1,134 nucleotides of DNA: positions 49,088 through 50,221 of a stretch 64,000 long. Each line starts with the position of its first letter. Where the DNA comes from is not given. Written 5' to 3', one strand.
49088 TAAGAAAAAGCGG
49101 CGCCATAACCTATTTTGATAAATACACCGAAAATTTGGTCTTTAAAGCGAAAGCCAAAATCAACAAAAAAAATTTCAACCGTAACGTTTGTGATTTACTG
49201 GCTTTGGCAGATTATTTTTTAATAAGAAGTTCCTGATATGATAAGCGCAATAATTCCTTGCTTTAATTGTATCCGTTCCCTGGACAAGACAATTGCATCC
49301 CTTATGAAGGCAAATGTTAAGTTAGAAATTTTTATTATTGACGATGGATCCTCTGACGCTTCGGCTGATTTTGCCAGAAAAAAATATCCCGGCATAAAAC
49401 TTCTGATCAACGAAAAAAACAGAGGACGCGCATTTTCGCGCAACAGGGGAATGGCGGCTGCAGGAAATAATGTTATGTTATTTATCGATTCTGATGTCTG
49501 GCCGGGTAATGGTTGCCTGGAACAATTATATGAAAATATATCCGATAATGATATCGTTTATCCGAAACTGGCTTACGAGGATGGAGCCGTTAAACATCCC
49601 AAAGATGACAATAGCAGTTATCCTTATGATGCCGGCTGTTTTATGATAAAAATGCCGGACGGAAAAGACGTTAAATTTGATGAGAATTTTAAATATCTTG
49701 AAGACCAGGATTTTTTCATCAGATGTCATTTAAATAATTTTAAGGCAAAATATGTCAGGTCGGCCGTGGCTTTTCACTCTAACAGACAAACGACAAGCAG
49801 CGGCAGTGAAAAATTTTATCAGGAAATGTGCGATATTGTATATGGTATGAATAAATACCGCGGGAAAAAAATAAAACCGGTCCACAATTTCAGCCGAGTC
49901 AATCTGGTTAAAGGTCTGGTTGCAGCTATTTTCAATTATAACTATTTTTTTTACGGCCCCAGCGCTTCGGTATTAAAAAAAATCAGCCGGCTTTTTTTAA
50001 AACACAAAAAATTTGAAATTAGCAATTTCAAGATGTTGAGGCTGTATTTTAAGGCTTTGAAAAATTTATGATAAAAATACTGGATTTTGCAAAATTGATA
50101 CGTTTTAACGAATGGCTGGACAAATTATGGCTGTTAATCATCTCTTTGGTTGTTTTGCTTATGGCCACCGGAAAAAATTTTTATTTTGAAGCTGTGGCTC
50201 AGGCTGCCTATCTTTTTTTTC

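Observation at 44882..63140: Nine-gene glycosyltransferase, isoprenoid and radical-SAM operon directly upstream of a 3,239-aa surface protein: candidate isoprenoid-linked surface-modification system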

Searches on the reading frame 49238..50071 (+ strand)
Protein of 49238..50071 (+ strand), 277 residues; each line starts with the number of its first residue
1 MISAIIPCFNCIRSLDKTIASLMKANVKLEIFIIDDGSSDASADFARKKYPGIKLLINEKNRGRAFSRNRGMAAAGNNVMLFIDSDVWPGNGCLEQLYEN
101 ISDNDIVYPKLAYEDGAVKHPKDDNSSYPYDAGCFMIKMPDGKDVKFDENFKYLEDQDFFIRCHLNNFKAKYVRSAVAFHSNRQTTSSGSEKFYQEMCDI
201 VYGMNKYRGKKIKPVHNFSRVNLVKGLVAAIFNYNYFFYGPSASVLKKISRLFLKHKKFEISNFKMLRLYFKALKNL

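Call 4: search_protein_families(library=pfam, proteins=[window:49238-50071:+], max_evalue=0.01)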
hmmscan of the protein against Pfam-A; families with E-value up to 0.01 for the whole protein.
window:49238-50071:+ (277 aa): 2 families
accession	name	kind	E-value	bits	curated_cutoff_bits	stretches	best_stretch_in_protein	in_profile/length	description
PF00535.33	Glycos_transf_2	-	2.6e-24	86.5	23.3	1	3-121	1-125/168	Glycosyl transferase family 2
PF10111.15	Glyco_tranf_2_2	-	3.3e-06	27.2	27.3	1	26-112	27-125/276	Glycosyltransferase like family 2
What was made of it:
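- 49238..50071 (+): GT2 (GT-A fold) glycosyltransferase, 277 aa, with no hydrophobic segments. It is translationally coupled to UbiA (ATGA overlap). A GT2 gene sits immediately upstream of UbiA in the window and six other UbiA-clade loci. PF00535 3e-24 (call 4).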

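Call 5: search_protein_families(library=ncbifam, proteins=[window:49238-50071:+], max_evalue=0.01)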
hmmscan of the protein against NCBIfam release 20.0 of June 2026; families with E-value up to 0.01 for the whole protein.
window:49238-50071:+ (277 aa): 20 families
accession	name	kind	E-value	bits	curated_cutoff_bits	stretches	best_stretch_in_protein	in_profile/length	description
NF041875.1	EPS_EpsD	equivalog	2.1e-18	66.8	370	1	2-96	1-99/325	exopolysaccharide biosynthesis glycosyltransferase EpsD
TIGR03965.1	mycofact_glyco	equivalog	5.1e-17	61.9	280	1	3-106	77-184/467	mycofactocin biosynthesis glycosyltransferase MftF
NF007482.0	PRK10073.1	equivalog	1.9e-13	50.2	423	1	2-87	8-96/334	glycosyltransferase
TIGR04283.1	glyco_like_mftF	equivalog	7.4e-13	48.6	182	1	2-104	1-100/221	TIGR04283 family arsenosugar biosynthesis glycosyltransferase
TIGR03937.1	PgaC_IcaA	equivalog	6.9e-12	45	422.3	1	1-103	46-152/407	poly-beta-1,6-N-acetyl-D-glucosamine synthase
NF047683.1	TeichurnBiosyTuaG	equivalog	4.1e-10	39.7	400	1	2-113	8-123/252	teichuronic acid biosynthesis protein TuaG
NF050819.1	PolSacchBiosHfsG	equivalog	6.6e-07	28.8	500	1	18-103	28-118/302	polysaccharide biosynthesis protein HfsG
NF038302.1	EPS_HpsE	equivalog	1.4e-06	27.5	300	1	5-98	6-108/307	hormogonium polysaccharide biosynthesis glycosyltransferase HpsE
NF053739.1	GlytfEpsEBac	equivalog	2.1e-06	26.9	450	1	2-84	3-90/265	glycosyltransferase EpsE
NF050050.1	ProtGlycPglI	equivalog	3.5e-06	26.6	500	1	2-101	4-108/306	GalNAc(5)-diNAcBac-PP-undecaprenol beta-1,3-glucosyltransferase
NF041394.1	GtaseAglG_Halo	equivalog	2.6e-05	23.7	440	1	25-106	29-112/304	glucosyl-dolichyl phosphate glucuronosyltransferase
TIGR03469.1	HpnB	hypoth_equivalog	3e-05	23.2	379.25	1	2-105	46-164/386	hopene-associated glycosyltransferase HpnB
NF038299.1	EPS_HpsN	equivalog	0.00022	20.3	425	1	1-103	2-108/317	hormogonium polysaccharide biosynthesis glycosyltransferase HpsN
TIGR01556.1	rhamnosyltran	subfamily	0.00032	20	200.55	1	13-104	8-101/281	rhamnosyltransferase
TIGR03111.1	glyc2_xrt_Gpos1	hypoth_equivalog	0.00056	18.8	363.95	1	2-92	51-147/439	TIGR03111 family XrtG-associated glycosyltransferase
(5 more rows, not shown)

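Call 85: search_solved_structures(query=window:49238-50071:+, max_evalue=0.01)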
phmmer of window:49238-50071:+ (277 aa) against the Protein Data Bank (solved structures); distinct sequences matched with E-value up to 0.01: 19.
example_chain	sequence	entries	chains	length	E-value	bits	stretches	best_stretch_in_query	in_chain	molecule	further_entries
5hea_A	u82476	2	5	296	9.5e-09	38.5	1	1-105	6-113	Putative glycosyltransferase (GalT1)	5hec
3bcv_A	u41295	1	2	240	4.4e-07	33.1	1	2-97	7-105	Putative glycosyltransferase protein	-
6p61_A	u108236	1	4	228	2.6e-06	30.6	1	2-163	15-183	Glycosyltransferase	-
9omm_A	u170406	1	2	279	6.8e-06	29.2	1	2-202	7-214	Glycosyltransferase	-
9omj_A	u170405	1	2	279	1.7e-05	27.9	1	2-202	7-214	Glycosyltransferase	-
9omh_A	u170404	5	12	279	1.7e-05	27.9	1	2-202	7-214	Glycosyltransferase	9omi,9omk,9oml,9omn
5tze_C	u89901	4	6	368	6.3e-05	26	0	3-96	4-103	Glycosyl transferase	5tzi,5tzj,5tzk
5tz8_A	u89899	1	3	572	0.00018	24.5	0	3-96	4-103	Glycosyl transferase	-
2ffu_A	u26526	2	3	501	0.00019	24.4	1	4-104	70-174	Polypeptide N-acetylgalactosaminyltransferase 2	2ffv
6egs_A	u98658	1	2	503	0.00019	24.4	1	4-104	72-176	Polypeptide N-acetylgalactosaminyltransferase 2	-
6e7i_A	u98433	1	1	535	0.00021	24.3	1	4-104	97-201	Polypeptide N-acetylgalactosaminyltransferase 2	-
6nqt_A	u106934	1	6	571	0.00023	24.1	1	4-104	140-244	Polypeptide N-acetylgalactosaminyltransferase 2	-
4d0t_A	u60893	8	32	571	0.00024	24.1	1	4-104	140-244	POLYPEPTIDE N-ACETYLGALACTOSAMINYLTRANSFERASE 2 | POLYPEPTIDE GALNAC-TRANSFERASE T2 | GALNAC-T2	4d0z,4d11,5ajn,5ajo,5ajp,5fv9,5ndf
4d11_C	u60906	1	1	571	0.00024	24.1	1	4-104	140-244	POLYPEPTIDE GALNAC-TRANSFERASE T2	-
5mlz_A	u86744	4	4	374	0.0011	22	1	2-107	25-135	Dolichol monophosphate mannose synthase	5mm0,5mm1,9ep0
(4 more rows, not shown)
